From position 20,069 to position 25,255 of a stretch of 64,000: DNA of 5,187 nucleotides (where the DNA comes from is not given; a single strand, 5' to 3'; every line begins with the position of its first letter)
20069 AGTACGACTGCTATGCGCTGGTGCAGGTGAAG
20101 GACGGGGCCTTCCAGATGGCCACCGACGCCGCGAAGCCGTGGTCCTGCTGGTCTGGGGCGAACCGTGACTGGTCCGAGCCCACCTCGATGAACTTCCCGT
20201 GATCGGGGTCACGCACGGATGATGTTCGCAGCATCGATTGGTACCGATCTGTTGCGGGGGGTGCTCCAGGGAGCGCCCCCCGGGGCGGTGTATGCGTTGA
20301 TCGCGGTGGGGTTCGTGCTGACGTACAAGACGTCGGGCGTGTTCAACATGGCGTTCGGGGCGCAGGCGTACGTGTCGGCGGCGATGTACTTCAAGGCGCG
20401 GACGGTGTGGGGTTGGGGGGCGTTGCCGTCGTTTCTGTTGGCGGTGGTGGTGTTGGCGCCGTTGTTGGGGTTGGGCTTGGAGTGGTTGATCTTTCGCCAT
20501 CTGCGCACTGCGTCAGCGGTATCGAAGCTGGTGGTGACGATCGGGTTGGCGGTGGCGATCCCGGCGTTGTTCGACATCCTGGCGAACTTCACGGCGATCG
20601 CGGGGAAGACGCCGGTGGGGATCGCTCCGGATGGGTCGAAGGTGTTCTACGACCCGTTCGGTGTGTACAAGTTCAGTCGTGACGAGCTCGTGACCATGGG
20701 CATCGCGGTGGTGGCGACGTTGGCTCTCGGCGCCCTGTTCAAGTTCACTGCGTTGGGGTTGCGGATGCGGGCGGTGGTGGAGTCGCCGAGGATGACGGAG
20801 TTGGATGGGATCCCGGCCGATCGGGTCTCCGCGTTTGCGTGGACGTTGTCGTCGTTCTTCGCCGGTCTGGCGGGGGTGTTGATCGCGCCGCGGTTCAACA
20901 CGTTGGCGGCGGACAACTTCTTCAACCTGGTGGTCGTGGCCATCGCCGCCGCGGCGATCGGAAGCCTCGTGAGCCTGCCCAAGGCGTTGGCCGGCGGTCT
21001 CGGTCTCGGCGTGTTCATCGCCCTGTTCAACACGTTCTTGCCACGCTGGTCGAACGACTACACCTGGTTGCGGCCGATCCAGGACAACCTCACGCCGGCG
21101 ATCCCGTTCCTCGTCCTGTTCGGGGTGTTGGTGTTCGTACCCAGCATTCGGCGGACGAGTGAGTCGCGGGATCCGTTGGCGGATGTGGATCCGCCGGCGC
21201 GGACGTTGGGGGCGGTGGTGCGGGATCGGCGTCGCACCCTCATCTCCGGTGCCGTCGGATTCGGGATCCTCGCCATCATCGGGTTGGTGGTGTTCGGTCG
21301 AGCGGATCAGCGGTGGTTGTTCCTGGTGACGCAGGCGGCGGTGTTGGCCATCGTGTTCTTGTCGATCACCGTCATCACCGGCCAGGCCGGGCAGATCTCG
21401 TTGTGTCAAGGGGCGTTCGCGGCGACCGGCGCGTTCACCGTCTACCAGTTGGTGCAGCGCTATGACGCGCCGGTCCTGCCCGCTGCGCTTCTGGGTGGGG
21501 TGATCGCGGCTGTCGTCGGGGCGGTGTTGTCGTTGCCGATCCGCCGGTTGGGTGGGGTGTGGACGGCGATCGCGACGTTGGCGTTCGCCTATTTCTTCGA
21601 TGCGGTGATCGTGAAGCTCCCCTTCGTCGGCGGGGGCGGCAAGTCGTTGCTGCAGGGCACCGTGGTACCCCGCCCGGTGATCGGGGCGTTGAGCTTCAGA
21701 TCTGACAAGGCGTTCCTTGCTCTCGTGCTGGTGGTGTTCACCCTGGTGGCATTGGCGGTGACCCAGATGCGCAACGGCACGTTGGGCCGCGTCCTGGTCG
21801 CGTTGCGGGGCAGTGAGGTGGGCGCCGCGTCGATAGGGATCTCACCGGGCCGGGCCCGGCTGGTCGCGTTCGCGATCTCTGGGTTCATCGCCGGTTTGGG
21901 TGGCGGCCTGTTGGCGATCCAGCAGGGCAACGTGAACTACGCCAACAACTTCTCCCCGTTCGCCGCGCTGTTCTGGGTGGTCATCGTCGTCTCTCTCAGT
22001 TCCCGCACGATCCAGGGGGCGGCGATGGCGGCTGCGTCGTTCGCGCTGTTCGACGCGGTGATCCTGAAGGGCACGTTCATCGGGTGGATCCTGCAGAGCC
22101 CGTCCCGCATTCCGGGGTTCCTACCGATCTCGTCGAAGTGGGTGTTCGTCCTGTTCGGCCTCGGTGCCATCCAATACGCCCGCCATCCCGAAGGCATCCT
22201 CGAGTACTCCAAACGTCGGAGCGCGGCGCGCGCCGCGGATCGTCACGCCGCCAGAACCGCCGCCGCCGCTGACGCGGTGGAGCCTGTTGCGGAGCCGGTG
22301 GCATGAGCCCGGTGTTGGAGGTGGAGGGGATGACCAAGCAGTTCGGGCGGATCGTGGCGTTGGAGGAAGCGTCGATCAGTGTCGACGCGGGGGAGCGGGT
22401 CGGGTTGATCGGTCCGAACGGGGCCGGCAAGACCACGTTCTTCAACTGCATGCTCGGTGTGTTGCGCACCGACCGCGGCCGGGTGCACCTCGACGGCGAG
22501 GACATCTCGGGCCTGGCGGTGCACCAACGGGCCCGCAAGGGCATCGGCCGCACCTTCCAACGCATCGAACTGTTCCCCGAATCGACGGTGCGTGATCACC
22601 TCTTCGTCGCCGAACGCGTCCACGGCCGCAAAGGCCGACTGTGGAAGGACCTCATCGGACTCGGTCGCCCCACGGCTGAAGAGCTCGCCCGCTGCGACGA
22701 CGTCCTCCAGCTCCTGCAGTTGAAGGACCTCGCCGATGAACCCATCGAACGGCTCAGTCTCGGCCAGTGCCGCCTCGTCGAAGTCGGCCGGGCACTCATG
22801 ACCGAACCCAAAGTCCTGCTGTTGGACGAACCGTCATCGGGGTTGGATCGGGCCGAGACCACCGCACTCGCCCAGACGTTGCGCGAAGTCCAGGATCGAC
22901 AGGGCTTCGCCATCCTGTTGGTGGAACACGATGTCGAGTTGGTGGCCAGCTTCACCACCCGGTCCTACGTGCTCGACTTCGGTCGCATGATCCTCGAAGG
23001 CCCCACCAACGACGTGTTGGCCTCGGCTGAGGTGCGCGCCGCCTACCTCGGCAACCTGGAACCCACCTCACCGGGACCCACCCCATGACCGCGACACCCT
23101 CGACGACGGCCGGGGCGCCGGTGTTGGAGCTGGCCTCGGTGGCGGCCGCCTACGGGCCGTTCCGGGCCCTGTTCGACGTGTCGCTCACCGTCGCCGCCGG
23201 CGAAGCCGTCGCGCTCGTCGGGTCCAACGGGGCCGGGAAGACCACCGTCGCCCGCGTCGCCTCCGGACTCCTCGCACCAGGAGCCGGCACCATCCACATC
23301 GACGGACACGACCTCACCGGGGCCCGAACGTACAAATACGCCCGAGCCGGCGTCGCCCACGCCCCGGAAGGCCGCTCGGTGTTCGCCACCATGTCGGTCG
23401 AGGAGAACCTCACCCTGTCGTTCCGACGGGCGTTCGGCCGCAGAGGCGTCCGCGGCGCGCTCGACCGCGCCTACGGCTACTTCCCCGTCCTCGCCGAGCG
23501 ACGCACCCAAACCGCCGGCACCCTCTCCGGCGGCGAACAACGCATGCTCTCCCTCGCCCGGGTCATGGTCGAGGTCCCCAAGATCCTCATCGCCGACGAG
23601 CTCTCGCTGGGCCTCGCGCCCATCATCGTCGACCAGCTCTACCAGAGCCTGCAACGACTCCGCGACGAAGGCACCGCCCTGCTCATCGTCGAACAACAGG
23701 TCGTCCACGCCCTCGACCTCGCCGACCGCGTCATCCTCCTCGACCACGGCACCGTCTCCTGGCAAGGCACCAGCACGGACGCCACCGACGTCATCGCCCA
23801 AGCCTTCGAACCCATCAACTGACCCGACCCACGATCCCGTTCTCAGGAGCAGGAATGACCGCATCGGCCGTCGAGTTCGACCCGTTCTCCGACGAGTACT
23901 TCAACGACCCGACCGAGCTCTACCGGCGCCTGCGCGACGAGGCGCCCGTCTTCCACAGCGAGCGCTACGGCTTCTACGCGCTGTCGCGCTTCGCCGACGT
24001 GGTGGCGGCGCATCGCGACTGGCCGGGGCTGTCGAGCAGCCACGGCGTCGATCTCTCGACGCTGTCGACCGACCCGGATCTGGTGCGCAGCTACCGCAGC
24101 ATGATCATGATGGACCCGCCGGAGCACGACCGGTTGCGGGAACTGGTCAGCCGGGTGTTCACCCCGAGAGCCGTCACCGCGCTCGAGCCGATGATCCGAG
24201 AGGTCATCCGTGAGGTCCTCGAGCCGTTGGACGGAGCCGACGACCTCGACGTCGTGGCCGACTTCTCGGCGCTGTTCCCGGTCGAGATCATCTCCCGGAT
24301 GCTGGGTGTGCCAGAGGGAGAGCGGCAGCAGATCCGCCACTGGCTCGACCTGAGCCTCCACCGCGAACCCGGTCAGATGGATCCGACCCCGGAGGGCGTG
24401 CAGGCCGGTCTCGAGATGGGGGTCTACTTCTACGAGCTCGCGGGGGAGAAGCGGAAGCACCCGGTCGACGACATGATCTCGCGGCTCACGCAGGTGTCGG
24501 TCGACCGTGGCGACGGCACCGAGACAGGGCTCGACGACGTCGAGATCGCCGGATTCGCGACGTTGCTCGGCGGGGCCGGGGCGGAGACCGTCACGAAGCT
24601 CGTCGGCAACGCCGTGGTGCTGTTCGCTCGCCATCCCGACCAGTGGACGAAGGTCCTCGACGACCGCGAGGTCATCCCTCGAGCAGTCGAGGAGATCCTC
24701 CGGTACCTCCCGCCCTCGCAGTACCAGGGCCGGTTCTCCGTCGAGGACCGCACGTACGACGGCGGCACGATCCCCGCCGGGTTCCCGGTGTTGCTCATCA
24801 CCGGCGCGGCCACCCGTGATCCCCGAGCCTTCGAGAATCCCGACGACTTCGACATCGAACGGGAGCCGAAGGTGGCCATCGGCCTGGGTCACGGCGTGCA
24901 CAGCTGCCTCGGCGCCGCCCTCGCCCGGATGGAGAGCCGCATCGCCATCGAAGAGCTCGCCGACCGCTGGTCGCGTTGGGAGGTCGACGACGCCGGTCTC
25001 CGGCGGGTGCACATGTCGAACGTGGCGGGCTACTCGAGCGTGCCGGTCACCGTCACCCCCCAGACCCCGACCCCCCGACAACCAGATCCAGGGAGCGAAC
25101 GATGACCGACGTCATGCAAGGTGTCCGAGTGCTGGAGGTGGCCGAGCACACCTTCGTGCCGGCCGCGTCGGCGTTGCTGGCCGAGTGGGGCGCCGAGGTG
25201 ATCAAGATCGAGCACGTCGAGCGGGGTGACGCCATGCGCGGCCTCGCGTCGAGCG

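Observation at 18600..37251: Recurrent hexamer-triplet operator fused to a -10 box marks every transcription unit of a ~20 kb island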

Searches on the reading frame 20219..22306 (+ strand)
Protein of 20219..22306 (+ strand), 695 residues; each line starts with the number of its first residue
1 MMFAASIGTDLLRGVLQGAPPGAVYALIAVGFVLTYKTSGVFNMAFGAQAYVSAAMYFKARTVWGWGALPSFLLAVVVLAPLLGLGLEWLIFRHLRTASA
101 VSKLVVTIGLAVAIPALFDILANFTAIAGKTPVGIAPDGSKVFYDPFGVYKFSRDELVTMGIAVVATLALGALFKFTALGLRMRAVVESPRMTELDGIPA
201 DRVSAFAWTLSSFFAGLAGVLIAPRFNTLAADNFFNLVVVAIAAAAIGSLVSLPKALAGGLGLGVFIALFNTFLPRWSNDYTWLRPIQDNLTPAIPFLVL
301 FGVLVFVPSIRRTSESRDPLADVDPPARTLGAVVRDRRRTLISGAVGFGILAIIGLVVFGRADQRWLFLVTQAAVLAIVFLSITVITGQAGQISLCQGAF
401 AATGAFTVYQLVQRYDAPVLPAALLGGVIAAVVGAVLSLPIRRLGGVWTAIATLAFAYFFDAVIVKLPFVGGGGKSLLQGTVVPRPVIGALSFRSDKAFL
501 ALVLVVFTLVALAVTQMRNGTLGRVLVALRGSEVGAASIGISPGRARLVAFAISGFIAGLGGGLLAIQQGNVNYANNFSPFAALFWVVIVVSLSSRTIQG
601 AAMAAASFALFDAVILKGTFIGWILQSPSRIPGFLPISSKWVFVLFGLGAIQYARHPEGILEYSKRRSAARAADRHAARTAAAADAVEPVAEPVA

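Call 11: search_protein_families(library=pfam, proteins=[window:20219-22306:+])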
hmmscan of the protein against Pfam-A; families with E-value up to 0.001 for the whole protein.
window:20219-22306:+ (695 aa): 1 family
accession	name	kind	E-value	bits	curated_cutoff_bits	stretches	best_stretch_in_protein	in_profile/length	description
PF02653.21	BPD_transp_2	-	8.6e-50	169.8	26.8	2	22-301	9-266/269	Branched-chain amino acid transport system / permease component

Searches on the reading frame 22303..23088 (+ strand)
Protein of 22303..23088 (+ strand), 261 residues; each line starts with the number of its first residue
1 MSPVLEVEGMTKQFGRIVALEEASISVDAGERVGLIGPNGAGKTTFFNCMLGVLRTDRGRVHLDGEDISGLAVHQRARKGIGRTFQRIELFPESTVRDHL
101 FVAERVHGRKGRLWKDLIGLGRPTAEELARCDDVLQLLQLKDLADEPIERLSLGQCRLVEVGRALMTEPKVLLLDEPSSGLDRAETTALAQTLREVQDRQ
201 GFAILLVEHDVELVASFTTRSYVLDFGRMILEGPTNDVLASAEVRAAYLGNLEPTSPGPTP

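Call 11: search_protein_families(library=pfam, proteins=[window:22303-23088:+])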
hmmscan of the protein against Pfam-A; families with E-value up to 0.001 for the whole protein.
window:22303-23088:+ (261 aa): 3 families
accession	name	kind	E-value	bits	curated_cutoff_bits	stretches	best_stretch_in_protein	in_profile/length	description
PF00005.33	ABC_tran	-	1.7e-33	116.6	25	1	20-178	1-136/137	ABC transporter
PF13304.12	AAA_21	-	5.7e-09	36.9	27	0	34-64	3-26/304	AAA domain, putative AbiEii toxin, Type IV TA system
PF02463.25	SMC_N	-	2.4e-05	24.3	40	1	34-206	28-197/220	RecF/RecN/SMC N terminal domain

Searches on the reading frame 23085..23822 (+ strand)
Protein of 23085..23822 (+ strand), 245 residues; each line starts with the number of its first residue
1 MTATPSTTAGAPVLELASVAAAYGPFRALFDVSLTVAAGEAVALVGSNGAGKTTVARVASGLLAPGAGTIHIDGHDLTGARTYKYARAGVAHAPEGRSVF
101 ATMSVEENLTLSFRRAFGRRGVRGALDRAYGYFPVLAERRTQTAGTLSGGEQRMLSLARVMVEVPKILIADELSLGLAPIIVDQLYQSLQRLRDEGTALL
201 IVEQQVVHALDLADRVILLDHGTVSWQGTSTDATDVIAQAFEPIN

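Call 11: search_protein_families(library=pfam, proteins=[window:23085-23822:+])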
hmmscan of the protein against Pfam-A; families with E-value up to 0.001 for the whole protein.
window:23085-23822:+ (245 aa): 2 families
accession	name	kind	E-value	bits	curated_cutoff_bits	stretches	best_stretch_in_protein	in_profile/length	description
PF00005.33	ABC_tran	-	3.4e-28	99.4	25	1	30-172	2-134/137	ABC transporter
PF13304.12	AAA_21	-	0.00023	21.8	27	0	43-62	3-22/304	AAA domain, putative AbiEii toxin, Type IV TA system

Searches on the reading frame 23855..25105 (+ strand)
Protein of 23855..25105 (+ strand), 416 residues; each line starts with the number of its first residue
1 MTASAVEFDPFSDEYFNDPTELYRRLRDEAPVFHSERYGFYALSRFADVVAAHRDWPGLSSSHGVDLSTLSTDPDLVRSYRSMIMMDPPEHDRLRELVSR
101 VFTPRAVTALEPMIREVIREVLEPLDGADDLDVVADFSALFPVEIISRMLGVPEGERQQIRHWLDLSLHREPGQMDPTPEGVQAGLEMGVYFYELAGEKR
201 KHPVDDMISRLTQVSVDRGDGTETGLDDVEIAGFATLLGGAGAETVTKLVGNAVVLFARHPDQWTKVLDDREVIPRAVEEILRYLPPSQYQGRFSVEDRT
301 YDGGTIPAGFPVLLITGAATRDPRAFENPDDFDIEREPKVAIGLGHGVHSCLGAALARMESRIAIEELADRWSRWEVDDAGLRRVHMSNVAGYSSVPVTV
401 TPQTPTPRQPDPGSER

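Call 11: search_protein_families(library=pfam, proteins=[window:23855-25105:+])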
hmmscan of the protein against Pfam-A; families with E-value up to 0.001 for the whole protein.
window:23855-25105:+ (416 aa): 1 family
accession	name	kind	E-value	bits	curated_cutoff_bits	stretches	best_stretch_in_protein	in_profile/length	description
PF00067.27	p450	-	1.7e-19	70.4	22.8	1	208-368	242-428/462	Cytochrome P450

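Call 28: search_protein_families(library=ncbifam, proteins=[window:23855-25105:+], max_evalue=0.001)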
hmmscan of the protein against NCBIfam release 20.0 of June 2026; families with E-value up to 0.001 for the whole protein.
window:23855-25105:+ (416 aa): 9 families
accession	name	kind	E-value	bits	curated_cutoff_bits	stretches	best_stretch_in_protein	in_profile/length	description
NF041177.1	Cyp119_Thmprot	equivalog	3.9e-54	183.8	680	1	81-400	66-366/368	cytochrome P450 Cyp119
TIGR04538.1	P450_cycloAA_1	subfamily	4.5e-46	157.5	500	1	11-379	3-373/395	cytochrome P450, cyclodipeptide synthase-associated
TIGR04515.1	P450_rel_GT_act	subfamily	1.5e-45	156.3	343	1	17-398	31-385/386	P450-derived glycosyltransferase activator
NF041802.1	P450_SolI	exception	3.9e-36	124.4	850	1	11-398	22-420/424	solanimycin biosynthesis cytochrome P450 SolI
NF045816.1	PentlenlactSyn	equivalog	1.2e-33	116.4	700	1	88-399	88-395/396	pentalenolactone synthase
TIGR04458.1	CYP450_TxtE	equivalog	1.4e-33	116.2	500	1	16-362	10-365/403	4-nitrotryptophan synthase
NF050147.1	aminopyruv_ApyO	equivalog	2.9e-12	46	525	1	77-372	74-393/444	RiPP biosynthesis cytochrome P450 ApyO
NF045812.1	PentlenOxigase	equivalog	9.9e-09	34.5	800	1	255-405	266-442/444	pentalenene oxygenase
NF051859.1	AlbFlvMonOxTrpSyn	equivalog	1.7e-06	26.9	700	0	197-336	228-382/457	bifunctional albaflavenone monooxygenase/terpene synthase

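Call 71: search_solved_structures(query=window:23855-25105:+, max_evalue=1e-20)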
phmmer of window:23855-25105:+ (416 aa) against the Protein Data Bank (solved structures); distinct sequences matched with E-value up to 1e-20: 372 (the best 60 are shown).
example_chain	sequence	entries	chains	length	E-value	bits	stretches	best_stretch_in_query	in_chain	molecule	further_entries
8vxi_A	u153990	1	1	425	8.8e-67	229.2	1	34-403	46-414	CYP125MRCA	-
8vxg_A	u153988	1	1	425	8.3e-66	225.9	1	19-403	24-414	CYP125MRCA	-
2wgy_A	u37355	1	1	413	7.5e-62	212.9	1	7-401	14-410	CYTOCHROME P450 130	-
2uuq_A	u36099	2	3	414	1.4e-61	212.1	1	6-401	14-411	CYTOCHROME P450 130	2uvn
2wh8_A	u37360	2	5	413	1.5e-61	211.9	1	7-401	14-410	PUTATIVE CYTOCHROME P450 130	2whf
7y9o_A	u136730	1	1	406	6.7e-58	199.9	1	18-377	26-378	Cytochrome P450 monooxygenase YjiB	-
7y97_A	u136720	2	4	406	1.6e-57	198.6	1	18-377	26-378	Cytochrome P450 monooxygenase YjiB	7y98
3ejb_B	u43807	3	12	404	4.6e-57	197.1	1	11-399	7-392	Biotin biosynthesis cytochrome P450-like enzyme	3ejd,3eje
3a4g_A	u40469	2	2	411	6.6e-57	196.6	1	4-404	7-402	Vitamin D hydroxylase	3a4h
5vws_A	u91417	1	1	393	6.6e-57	196.6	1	24-376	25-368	Cytochrome P450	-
5l90_A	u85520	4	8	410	8.9e-57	196.2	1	80-376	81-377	Cytochrome P450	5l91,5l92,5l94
5gnm_A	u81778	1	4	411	1.2e-56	195.7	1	4-404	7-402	Vitamin D(3) 25-hydroxylase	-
7wex_A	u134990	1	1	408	1.3e-56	195.7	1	13-399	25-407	Cytochrome P450 hydroxylase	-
3vrm_A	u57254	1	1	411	3.4e-56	194.3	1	4-404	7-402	Vitamin D(3) 25-hydroxylase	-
3a4z_A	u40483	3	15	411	4.4e-56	193.9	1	4-404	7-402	Vitamin D hydroxylase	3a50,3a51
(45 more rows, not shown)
